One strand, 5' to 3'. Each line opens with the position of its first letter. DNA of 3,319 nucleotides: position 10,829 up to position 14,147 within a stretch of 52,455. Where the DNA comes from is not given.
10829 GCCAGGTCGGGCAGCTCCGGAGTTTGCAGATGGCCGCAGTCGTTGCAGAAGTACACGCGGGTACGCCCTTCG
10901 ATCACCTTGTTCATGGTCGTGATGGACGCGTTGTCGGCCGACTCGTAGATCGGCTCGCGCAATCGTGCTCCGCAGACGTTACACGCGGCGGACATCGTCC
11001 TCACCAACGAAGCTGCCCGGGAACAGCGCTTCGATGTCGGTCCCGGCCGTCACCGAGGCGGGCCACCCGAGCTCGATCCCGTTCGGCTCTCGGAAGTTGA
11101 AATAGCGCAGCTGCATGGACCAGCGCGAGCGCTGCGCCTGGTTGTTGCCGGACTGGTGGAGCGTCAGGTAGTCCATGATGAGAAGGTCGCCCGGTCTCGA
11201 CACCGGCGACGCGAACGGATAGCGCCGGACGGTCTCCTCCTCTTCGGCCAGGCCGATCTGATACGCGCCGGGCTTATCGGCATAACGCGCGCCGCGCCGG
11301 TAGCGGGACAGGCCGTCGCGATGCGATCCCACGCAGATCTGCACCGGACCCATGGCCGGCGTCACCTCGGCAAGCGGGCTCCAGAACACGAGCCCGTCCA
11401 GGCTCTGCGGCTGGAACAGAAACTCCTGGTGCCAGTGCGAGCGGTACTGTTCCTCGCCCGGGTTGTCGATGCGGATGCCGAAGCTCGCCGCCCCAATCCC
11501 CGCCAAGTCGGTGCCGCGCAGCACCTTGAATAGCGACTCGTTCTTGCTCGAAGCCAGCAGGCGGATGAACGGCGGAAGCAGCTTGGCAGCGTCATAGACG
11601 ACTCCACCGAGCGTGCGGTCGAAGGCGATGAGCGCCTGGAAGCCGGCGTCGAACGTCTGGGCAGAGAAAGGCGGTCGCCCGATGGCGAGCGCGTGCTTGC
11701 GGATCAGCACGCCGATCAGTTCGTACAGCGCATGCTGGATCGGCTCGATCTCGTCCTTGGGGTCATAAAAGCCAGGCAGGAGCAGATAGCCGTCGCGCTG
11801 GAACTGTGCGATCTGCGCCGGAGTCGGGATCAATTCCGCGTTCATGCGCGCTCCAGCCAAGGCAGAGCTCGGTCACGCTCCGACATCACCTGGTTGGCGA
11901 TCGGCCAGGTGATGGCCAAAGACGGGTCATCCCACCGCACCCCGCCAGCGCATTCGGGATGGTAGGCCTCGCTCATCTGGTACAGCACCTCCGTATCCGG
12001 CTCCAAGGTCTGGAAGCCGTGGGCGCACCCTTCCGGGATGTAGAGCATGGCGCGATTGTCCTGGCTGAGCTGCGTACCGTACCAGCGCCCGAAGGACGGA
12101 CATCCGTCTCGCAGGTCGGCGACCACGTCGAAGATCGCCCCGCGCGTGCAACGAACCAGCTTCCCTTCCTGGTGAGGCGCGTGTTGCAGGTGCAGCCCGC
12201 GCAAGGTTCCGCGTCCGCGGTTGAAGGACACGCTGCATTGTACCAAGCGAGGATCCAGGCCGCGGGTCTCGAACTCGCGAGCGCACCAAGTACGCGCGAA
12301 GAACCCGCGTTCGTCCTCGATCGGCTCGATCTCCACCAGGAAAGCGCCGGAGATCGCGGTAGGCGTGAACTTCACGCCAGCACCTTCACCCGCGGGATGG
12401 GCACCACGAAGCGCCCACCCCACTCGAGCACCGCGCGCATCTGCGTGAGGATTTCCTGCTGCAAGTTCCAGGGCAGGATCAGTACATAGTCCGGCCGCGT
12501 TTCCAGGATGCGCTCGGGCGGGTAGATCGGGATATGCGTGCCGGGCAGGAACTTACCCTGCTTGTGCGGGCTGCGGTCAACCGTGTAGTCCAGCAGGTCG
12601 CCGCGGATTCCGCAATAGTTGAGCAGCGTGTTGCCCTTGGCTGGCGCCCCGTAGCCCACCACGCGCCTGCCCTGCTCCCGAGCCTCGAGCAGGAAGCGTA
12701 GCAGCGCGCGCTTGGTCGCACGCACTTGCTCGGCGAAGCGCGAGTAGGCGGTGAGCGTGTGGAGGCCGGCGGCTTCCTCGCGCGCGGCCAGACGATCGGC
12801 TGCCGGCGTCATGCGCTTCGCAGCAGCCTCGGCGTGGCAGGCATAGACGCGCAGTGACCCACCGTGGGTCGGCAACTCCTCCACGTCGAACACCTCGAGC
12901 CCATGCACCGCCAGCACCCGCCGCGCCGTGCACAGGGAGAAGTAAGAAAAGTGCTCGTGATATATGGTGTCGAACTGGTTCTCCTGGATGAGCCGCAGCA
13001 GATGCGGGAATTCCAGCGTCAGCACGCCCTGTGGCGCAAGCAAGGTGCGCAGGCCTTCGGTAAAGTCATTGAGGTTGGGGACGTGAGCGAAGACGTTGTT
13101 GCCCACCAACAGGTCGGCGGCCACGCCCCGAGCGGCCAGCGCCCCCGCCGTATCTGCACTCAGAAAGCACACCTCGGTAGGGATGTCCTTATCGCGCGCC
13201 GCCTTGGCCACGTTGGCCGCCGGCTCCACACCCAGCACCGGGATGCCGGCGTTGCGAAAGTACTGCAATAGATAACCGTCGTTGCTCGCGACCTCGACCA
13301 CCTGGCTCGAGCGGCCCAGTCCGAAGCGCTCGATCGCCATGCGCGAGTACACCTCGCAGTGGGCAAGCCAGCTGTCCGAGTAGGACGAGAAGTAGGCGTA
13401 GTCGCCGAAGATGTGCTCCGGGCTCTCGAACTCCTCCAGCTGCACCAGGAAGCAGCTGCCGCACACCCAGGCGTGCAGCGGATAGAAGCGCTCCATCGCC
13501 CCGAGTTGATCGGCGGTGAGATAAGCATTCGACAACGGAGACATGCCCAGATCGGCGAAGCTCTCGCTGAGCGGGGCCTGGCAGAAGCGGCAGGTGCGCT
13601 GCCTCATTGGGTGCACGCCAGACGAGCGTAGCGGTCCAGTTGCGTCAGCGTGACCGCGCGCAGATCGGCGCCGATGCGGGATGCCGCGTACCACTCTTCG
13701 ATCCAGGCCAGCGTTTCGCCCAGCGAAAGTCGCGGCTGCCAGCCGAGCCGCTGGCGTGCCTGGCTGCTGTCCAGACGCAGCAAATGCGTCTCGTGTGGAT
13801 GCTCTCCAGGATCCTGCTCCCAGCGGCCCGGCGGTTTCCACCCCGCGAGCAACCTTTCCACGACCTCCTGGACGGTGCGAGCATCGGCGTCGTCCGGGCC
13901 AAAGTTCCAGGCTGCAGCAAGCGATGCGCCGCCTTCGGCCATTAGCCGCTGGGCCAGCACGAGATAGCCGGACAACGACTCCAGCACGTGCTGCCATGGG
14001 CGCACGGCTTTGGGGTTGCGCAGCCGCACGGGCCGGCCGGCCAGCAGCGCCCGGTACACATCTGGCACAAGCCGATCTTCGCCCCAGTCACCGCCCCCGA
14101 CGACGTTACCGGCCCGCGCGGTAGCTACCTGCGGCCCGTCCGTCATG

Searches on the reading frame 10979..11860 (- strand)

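Call 57: search_protein_families(library=pfam, proteins=[window:10979-11860:-], max_evalue=0.001)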
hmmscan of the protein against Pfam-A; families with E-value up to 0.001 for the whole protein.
window:10979-11860:- (293 aa): 1 family
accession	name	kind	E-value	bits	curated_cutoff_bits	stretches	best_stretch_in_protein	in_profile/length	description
PF05721.19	PhyH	-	1.4e-15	58.6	22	1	20-246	1-211/213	Phytanoyl-CoA dioxygenase (PhyH)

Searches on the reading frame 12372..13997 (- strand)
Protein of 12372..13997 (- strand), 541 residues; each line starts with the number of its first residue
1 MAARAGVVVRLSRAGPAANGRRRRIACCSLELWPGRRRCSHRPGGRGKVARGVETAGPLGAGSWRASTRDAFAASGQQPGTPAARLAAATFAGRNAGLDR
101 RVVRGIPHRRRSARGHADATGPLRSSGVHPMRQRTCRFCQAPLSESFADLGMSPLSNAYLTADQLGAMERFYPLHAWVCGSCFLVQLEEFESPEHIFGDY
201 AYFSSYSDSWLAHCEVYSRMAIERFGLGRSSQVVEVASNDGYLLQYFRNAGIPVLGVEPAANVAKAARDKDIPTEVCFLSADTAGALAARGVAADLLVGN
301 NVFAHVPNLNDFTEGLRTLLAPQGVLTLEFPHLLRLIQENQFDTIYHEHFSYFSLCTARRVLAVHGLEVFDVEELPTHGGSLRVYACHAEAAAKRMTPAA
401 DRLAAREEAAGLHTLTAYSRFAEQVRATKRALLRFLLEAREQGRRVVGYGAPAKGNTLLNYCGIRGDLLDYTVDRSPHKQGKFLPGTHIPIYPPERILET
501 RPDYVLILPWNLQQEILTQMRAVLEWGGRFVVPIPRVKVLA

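Call 57: search_protein_families(library=pfam, proteins=[window:12372-13997:-], max_evalue=0.001)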
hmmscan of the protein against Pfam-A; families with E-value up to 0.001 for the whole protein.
window:12372-13997:- (541 aa): 5 families
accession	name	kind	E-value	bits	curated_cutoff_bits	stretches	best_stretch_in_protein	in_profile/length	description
PF08484.17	Methyltransf_14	-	5.1e-68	228.3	23.5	1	376-535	1-160/160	C-methyltransferase C-terminal domain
PF08421.16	Methyltransf_13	-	1.5e-24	86.4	31.3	1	136-197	1-62/62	Putative zinc binding domain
PF13489.12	Methyltransf_23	-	5.2e-14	52.7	27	1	222-369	13-161/164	Methyltransferase domain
PF08242.18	Methyltransf_12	-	1.4e-07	32.6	30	1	234-326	1-98/98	Methyltransferase domain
PF08241.18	Methyltransf_11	-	4.8e-06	27.6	21.2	1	235-326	2-93/95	Methyltransferase domain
